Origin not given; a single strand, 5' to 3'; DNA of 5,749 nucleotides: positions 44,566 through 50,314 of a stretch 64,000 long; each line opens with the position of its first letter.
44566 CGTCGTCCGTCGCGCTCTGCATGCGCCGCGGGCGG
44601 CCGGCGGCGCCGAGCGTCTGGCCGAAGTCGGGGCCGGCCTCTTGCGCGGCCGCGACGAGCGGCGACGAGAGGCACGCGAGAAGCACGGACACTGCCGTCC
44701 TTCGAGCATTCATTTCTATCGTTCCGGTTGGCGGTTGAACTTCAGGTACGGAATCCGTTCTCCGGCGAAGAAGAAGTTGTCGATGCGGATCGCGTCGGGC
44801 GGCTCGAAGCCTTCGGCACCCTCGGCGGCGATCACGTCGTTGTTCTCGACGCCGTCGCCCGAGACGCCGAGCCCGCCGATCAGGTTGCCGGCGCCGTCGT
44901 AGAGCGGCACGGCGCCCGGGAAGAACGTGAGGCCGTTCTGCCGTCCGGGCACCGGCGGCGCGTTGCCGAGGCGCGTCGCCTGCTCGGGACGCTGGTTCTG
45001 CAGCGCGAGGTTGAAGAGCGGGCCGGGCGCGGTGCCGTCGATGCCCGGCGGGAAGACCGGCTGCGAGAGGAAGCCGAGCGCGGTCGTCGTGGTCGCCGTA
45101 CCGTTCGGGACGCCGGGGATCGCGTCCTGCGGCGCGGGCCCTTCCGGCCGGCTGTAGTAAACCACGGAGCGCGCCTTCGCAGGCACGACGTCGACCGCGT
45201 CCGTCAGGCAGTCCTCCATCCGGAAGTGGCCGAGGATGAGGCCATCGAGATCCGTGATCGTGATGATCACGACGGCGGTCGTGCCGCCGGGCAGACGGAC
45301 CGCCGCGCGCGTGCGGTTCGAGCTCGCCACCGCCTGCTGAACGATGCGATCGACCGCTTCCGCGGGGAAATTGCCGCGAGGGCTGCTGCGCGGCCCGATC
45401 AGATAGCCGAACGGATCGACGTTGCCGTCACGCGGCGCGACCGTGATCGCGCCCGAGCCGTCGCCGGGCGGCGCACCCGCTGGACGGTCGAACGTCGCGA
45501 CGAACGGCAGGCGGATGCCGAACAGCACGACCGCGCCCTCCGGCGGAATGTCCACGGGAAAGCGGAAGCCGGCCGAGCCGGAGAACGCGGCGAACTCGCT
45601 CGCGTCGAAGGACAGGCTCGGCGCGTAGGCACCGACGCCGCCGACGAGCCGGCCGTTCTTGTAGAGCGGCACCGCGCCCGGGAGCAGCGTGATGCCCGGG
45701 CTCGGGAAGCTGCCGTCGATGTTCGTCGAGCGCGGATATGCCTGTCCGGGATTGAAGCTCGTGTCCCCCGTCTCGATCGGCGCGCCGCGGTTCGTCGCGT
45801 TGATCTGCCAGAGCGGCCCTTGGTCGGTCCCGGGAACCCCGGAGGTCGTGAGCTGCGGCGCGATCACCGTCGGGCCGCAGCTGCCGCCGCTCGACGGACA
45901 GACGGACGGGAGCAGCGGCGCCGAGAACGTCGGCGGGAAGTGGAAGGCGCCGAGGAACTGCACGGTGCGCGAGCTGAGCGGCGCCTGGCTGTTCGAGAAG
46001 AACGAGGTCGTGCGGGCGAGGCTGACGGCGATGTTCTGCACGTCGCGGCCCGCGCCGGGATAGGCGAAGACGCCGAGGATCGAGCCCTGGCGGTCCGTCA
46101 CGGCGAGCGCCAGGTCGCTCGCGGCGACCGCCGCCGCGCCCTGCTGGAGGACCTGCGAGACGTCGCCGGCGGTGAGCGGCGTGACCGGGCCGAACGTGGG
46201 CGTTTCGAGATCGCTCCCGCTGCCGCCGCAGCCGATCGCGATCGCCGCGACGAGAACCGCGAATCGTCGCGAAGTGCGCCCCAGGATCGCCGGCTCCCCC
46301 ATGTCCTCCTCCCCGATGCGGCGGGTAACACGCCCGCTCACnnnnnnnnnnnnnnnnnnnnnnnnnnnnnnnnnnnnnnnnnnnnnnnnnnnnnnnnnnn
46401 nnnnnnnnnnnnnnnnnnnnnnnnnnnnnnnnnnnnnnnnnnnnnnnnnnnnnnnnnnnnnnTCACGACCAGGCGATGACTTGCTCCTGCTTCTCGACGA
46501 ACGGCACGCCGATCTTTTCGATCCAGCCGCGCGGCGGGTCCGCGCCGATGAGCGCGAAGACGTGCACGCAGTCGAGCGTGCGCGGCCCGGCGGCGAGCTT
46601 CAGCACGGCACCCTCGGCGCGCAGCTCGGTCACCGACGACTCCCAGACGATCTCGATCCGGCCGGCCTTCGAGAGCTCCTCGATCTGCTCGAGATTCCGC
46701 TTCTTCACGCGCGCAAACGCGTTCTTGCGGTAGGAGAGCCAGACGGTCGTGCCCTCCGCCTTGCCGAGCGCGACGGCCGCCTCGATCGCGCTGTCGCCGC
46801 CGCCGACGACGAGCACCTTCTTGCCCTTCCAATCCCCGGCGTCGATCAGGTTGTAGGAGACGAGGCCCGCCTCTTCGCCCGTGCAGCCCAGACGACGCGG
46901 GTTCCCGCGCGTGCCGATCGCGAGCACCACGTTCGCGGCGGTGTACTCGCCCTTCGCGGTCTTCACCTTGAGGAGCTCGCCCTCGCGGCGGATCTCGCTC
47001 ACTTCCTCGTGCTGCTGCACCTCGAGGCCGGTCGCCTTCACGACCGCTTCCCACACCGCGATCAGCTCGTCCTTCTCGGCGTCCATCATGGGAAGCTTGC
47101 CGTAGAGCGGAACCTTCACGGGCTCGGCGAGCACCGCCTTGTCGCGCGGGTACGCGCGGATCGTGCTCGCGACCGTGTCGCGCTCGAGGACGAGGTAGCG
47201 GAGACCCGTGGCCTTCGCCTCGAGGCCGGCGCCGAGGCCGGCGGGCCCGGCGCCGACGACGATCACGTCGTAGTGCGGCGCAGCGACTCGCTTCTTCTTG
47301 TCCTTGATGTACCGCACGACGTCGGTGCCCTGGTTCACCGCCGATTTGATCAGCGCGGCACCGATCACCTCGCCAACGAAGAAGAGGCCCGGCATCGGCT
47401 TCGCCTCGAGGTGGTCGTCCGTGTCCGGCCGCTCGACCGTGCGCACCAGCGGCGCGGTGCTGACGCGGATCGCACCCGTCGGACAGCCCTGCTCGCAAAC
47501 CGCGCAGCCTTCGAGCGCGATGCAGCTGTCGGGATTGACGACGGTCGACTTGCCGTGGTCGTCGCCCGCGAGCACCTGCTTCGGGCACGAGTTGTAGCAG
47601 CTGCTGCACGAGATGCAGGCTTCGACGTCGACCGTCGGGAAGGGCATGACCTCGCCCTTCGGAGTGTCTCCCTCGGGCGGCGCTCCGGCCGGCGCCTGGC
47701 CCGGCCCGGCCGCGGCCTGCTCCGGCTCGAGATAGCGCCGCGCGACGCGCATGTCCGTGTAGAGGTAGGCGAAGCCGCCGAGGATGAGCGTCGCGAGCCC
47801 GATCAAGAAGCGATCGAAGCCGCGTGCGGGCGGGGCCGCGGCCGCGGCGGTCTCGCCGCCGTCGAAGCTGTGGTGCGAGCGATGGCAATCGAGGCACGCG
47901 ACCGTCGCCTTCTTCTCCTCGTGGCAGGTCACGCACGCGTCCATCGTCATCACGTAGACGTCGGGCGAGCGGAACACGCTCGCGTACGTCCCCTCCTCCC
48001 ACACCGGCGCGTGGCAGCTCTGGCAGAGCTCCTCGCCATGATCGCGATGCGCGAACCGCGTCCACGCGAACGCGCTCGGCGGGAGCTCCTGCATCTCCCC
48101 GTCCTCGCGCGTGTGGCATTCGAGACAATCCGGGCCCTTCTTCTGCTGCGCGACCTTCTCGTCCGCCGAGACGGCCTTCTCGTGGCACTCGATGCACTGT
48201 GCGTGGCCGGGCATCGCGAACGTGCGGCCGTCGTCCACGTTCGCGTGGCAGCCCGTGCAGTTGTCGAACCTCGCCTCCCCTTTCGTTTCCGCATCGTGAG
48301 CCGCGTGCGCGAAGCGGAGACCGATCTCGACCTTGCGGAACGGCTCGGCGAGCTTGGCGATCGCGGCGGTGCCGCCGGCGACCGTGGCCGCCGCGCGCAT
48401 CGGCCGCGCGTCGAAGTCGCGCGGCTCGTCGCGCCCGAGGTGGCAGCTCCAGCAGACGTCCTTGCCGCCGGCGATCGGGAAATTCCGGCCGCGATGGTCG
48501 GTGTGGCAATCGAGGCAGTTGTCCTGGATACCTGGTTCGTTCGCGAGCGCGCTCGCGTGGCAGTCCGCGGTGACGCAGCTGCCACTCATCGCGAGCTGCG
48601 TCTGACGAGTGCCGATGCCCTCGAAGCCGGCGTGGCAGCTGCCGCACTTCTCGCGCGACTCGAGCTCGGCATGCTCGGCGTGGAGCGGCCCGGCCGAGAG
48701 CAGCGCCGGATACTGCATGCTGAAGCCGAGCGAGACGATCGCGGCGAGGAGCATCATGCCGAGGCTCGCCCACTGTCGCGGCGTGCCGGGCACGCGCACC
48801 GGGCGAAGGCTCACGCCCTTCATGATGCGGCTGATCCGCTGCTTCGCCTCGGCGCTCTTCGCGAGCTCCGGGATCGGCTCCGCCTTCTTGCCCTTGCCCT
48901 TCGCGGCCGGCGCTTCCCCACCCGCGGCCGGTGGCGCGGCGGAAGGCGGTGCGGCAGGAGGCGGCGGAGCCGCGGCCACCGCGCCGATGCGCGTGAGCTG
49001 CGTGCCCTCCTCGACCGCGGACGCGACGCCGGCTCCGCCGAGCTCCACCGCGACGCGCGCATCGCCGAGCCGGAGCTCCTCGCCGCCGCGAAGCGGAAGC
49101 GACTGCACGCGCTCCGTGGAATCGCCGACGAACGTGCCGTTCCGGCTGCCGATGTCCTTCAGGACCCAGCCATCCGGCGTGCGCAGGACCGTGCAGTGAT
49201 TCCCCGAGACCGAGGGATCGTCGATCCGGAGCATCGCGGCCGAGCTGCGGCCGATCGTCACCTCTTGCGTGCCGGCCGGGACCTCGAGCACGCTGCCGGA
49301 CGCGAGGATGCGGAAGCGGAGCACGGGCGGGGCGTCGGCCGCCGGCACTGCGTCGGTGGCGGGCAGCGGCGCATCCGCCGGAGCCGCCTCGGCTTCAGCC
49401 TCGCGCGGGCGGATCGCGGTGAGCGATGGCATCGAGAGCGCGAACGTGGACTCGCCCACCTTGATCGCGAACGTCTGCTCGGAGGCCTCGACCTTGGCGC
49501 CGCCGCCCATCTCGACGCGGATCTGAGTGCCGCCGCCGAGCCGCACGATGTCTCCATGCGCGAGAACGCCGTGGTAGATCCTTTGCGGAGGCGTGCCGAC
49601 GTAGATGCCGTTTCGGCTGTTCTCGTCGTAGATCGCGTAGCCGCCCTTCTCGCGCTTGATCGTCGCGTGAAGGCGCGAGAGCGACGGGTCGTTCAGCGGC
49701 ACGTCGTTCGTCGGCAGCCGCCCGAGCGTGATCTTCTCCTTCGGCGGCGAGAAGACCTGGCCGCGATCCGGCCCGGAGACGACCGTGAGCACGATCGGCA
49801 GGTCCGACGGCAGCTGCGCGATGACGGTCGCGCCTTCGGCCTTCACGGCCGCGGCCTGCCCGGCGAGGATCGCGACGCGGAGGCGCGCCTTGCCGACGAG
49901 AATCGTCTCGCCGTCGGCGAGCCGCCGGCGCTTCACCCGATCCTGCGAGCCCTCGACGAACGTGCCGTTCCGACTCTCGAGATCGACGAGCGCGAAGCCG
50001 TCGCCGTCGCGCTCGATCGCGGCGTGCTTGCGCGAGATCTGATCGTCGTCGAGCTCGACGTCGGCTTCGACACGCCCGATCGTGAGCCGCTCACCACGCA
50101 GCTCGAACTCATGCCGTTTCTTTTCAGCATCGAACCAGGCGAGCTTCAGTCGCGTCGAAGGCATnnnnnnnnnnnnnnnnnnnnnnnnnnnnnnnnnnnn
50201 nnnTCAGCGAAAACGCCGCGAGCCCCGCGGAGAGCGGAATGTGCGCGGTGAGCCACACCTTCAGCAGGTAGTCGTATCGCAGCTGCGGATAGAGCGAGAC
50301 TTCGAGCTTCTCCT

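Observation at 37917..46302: Downstream envelope module: tandem-DUF336 lipoprotein, beta-barrel OMP, 10-haem cytochrome/LVIVD propeller, SH3/tetrahaem-c3 lipoprotein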

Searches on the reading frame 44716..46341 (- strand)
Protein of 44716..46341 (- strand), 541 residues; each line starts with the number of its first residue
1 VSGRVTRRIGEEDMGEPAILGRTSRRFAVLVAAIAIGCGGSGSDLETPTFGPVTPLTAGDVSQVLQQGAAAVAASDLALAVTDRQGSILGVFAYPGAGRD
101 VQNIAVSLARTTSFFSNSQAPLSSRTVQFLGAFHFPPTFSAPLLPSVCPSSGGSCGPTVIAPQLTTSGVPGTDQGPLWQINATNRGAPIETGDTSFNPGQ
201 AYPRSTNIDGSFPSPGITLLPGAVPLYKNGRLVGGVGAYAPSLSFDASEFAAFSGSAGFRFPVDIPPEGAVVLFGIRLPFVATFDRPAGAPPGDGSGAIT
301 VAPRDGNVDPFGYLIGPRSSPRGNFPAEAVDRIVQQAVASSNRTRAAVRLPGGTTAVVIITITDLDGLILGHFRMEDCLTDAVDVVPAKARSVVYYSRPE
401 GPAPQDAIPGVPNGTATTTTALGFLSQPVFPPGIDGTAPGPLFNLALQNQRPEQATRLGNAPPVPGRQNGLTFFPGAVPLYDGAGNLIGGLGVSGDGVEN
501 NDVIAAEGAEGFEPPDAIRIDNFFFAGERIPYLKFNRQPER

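Call 3: search_protein_families(library=pfam, proteins=[window:44716-46341:-], max_evalue=0.01)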
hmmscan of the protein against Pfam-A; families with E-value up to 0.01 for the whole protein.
window:44716-46341:- (541 aa): 1 family
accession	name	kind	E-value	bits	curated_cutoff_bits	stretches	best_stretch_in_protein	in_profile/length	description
PF03928.20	HbpS-like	-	1.5e-17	64.3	25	1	355-509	21-127/128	Haem degrading protein HbpS-like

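Call 34: search_protein_families(library=ncbifam, proteins=[window:44719-46302:-], max_evalue=0.01)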
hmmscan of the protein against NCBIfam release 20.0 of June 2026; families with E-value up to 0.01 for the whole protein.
window:44719-46302:- (528 aa): 0 families

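Call 36: search_solved_structures(query=window:44719-46302:-, max_evalue=0.1)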
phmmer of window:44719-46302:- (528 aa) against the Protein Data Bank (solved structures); distinct sequences matched with E-value up to 0.1: 2.
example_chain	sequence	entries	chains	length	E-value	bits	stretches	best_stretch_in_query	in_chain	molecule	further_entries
6bws_A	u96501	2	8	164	2.7e-09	39.7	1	454-499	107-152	Glycolate utilization protein | Efga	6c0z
5cx7_A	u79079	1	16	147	0.088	14.8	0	459-492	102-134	ATP:cob(I)alamin adenosyltransferase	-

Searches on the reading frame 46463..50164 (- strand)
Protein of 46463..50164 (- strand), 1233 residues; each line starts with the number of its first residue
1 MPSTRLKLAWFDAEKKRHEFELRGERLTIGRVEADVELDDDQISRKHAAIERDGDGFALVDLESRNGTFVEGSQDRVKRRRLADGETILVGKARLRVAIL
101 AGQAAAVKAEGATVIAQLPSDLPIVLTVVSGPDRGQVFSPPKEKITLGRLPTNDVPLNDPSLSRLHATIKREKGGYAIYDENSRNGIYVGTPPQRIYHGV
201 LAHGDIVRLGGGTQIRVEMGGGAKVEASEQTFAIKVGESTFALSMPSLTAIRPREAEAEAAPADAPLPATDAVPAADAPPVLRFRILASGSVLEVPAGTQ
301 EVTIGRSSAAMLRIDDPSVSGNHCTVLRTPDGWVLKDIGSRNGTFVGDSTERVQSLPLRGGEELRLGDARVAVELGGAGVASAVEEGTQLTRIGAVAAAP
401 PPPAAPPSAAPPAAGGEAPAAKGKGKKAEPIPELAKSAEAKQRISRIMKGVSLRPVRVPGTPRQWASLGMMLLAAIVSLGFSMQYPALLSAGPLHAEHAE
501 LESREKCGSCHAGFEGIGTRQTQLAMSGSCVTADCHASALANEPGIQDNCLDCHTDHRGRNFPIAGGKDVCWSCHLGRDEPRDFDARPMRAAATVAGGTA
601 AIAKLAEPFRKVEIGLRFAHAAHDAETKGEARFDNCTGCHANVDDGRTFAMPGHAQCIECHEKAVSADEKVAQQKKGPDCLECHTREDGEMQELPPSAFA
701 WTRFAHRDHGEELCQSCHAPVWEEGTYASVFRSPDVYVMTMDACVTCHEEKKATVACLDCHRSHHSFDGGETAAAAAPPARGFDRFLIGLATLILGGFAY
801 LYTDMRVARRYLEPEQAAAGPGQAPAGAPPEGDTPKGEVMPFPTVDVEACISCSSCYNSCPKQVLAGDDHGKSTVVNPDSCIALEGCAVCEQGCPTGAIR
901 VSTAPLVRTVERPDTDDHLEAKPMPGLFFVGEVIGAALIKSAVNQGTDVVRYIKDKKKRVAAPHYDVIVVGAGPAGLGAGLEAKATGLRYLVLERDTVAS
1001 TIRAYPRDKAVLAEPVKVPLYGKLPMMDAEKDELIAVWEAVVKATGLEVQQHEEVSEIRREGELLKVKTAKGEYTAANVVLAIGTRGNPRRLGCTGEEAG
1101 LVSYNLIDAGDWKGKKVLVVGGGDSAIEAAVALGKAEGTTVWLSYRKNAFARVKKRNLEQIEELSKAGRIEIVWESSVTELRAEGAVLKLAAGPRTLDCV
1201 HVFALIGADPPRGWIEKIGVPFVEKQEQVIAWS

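Call 3: search_protein_families(library=pfam, proteins=[window:46463-50164:-], max_evalue=0.01)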
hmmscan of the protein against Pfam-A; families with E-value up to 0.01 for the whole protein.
window:46463-50164:- (1233 aa): 24 families
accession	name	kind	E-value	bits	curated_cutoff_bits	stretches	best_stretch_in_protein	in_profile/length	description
PF00498.31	FHA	-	1.7e-48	163.3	20.7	3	28-91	2-67/67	FHA domain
PF13738.12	Pyr_redox_3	-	1.8e-40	139.6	30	1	968-1220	1-279/305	Pyridine nucleotide-disulphide oxidoreductase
PF16697.10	Yop-YscD_cpl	-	6.4e-34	116.5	33.2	3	18-97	10-90/94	Inner membrane component of T3SS, cytoplasmic domain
PF07992.20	Pyr_redox_2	-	5.1e-24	85.6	26.1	1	965-1222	1-251/291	Pyridine nucleotide-disulphide oxidoreductase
PF03486.20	HI0933_like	-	4.2e-13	49.8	50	1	1022-1099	99-177/244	HI0933-like protein Rossmann domain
PF14522.11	Cytochrome_C7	-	5e-07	29.9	24.8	2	495-555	5-67/67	Cytochrome c7 and related cytochrome c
PF12838.12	Fer4_7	-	9.4e-07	29.6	27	1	850-898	2-52/52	4Fe-4S dicluster domain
PF13237.11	Fer4_10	-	1.6e-06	28.4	25.5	1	845-895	4-53/53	4Fe-4S dicluster domain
PF14697.11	Fer4_21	-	4.7e-06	27.1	35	1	845-900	3-58/59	4Fe-4S dicluster domain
PF01134.28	GIDA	-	4.8e-06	26.3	22.1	0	966-993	1-28/391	Glucose inhibited division protein A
PF13187.11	Fer4_9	-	3.1e-05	24.4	27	1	849-899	1-52/52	4Fe-4S dicluster domain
PF09699.15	Paired_CXXCH_1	-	5.1e-05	23.3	20.6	1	547-575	6-36/41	Doubled CXXCH motif (Paired_CXXCH_1)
PF12837.12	Fer4_6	-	0.00011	22.4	25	2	842-865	1-24/24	4Fe-4S binding domain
PF01946.23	Thi4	-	0.00016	21.4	26.2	1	964-996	17-50/235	Thi4 family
PF02085.21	Cytochrom_CIII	-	0.00019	22.2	22.9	1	616-692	21-90/101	Class III cytochrome C family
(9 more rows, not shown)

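Call 34: search_protein_families(library=ncbifam, proteins=[window:46466-50164:-], max_evalue=0.01)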
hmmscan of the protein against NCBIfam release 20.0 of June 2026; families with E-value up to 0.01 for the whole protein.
window:46466-50164:- (1233 aa): 101 families (the best 25 are shown)
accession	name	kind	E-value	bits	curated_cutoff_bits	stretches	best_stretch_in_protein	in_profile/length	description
TIGR04018.1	Bthiol_YpdA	hypoth_equivalog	3.6e-44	150.9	339.9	1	966-1228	1-267/316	YpdA family putative bacillithiol disulfide reductase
TIGR03354.1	VI_FHA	hypoth_equivalog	2.8e-41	142.7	120.25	3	284-439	8-171/420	type VI secretion system-associated FHA domain protein TagH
NF049868.1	FhaB_Rv0019c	equivalog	5.1e-39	133.8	125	3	293-370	79-155/158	FHA domain-containing protein FhaB/FipA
NF033760.1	gliding_GltG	equivalog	3.8e-38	131.5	650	3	302-453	26-174/650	adventurous gliding motility protein GltG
NF041660.2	oxygluDhInhib_OdhI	equivalog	3.3e-32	111.1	200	3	109-210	23-121/130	oxoglutarate dehydrogenase inhibitor Odhl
TIGR01292.1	TRX_reduct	equivalog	1.3e-23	83.3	343.45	1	965-1217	1-245/300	thioredoxin-disulfide reductase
NF052573.1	HisKinEspAMyxo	equivalog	5.8e-20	70.9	1400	3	299-371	45-116/755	serine histidine kinase EspA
NF052403.1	ESX1TransRegEspM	equivalog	4.6e-18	65.2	550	3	290-369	19-95/367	ESX-1 type VII secretion system transcriptional regulator EspM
TIGR03143.1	AhpF_homolog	hypoth_equivalog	7.6e-17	61.1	687.65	1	965-1186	5-210/555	putative alkyl hydroperoxide reductase F subunit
TIGR03140.1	AhpF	equivalog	1.8e-15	56.5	502.9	1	954-1185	202-428/515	alkyl hydroperoxide reductase subunit F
NF040505.1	ArsO_flavin_mono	equivalog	1.9e-13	50.6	425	1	965-1150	1-195/346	ArsO family NAD(P)H-dependent flavin-containing monooxygenase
TIGR04046.1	MSMEG_0569_nitr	hypoth_equivalog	1.1e-10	41.1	498.35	1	965-1146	1-192/400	MSMEG_0569 family flavin-dependent oxidoreductase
TIGR00275.1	TIGR00275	subfamily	9.9e-10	37.8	183.8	1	1030-1098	104-171/401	aminoacetone oxidase family FAD-binding enzyme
NF004776.0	PRK06116.1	equivalog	7.2e-09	35.1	480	1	1065-1210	121-265/450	glutathione-disulfide reductase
NF041781.1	mnquin_red_QrcA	equivalog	2.2e-08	33.9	180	1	613-762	28-174/174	menaquinone reductase multiheme cytochrome c subunit QrcA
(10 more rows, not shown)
